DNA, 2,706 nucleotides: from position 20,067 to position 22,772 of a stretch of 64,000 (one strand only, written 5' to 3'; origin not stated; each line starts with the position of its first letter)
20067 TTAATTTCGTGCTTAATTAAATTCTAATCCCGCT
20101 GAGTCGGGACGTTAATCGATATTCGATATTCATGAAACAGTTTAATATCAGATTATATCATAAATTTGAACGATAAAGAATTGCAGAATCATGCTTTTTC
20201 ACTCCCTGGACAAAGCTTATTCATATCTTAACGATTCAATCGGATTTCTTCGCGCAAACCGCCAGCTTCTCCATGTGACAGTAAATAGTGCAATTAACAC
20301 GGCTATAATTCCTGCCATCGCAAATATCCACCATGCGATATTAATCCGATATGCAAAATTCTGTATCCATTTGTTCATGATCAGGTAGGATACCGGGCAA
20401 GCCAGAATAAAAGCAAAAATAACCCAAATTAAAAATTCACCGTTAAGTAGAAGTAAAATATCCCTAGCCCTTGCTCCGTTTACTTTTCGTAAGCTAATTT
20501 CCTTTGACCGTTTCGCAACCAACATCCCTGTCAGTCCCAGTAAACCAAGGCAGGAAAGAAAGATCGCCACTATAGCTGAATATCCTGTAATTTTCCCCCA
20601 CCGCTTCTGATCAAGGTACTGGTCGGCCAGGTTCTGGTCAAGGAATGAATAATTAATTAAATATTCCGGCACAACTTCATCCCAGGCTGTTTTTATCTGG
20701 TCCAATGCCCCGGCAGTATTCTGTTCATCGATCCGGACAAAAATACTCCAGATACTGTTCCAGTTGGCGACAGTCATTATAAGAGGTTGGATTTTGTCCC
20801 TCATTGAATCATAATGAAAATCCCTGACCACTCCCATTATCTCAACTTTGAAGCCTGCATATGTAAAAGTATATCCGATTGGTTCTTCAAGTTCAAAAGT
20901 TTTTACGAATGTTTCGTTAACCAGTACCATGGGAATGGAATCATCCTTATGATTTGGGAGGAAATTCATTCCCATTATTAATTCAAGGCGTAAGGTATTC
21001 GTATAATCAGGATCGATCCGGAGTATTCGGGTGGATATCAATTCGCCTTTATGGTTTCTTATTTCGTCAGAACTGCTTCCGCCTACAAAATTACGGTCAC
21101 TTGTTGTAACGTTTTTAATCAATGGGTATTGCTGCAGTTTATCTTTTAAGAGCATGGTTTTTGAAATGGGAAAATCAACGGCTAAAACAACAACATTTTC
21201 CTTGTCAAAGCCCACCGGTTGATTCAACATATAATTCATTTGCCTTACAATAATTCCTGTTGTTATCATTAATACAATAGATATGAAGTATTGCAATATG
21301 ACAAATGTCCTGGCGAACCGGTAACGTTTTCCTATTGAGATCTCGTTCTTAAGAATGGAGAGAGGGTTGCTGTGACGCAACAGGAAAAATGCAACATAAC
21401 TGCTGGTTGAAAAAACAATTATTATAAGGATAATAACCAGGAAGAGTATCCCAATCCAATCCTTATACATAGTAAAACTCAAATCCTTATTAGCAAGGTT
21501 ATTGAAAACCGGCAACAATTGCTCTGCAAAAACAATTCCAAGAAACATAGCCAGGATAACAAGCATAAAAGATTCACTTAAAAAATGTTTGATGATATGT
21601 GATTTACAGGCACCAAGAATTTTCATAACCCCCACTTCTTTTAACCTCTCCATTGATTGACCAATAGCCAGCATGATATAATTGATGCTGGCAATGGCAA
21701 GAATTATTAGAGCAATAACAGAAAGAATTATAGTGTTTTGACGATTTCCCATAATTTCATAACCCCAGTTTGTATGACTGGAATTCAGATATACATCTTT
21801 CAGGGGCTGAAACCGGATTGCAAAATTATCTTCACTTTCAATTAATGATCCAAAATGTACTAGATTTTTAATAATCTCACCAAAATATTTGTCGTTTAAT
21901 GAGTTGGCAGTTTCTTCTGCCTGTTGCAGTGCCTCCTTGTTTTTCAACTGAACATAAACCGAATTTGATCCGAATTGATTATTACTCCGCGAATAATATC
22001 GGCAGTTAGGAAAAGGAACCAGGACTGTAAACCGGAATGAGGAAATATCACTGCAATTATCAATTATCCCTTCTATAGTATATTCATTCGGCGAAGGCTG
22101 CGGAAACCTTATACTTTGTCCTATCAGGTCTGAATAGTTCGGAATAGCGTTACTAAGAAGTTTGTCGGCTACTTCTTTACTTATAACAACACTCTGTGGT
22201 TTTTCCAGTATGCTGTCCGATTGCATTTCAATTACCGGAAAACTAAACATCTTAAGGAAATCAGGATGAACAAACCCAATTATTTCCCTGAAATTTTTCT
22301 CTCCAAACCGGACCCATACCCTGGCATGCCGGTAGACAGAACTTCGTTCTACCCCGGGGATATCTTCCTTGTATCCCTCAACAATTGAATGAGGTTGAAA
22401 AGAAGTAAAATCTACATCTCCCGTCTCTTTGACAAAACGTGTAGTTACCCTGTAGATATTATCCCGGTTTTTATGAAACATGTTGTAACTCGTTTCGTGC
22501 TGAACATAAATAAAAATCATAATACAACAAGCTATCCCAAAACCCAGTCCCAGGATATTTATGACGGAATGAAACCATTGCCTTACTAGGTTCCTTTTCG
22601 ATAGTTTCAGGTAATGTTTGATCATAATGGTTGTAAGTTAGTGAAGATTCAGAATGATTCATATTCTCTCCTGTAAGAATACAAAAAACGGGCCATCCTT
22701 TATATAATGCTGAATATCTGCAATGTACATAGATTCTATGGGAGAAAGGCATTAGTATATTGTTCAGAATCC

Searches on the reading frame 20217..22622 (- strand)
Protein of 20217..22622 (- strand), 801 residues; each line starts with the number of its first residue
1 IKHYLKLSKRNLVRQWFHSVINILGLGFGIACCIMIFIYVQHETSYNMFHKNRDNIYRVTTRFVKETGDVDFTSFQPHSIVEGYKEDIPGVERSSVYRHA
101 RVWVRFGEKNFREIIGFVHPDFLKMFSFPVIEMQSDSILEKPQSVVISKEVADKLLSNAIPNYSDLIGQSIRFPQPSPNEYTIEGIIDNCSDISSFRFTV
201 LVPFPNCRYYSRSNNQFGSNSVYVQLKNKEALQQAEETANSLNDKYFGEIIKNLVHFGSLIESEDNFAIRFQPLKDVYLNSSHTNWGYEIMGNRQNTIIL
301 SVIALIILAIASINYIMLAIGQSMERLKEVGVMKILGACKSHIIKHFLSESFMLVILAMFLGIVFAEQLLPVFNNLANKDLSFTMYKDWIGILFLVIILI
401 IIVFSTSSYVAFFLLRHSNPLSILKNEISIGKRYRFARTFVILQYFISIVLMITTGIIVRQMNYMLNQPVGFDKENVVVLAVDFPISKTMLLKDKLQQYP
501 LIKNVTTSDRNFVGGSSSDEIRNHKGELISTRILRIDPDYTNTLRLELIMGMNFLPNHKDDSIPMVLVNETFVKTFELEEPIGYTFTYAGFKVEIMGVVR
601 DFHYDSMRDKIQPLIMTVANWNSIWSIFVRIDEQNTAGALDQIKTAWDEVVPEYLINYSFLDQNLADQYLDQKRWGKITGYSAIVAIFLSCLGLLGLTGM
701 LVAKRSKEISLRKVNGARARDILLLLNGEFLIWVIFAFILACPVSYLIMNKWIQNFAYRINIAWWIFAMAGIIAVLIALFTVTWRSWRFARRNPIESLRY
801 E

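Call 17: search_protein_families(library=pfam, proteins=[window:20217-22622:-], max_evalue=0.0001)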
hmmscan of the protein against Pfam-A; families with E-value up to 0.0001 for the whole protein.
window:20217-22622:- (801 aa): 2 families
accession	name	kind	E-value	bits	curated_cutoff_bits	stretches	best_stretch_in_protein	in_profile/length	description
PF12704.14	MacB_PCD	-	4.1e-35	122.4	27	2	19-239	1-204/207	MacB-like periplasmic core domain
PF02687.27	FtsX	-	4.8e-25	88.4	25.5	2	302-417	2-118/120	FtsX-like permease C-terminal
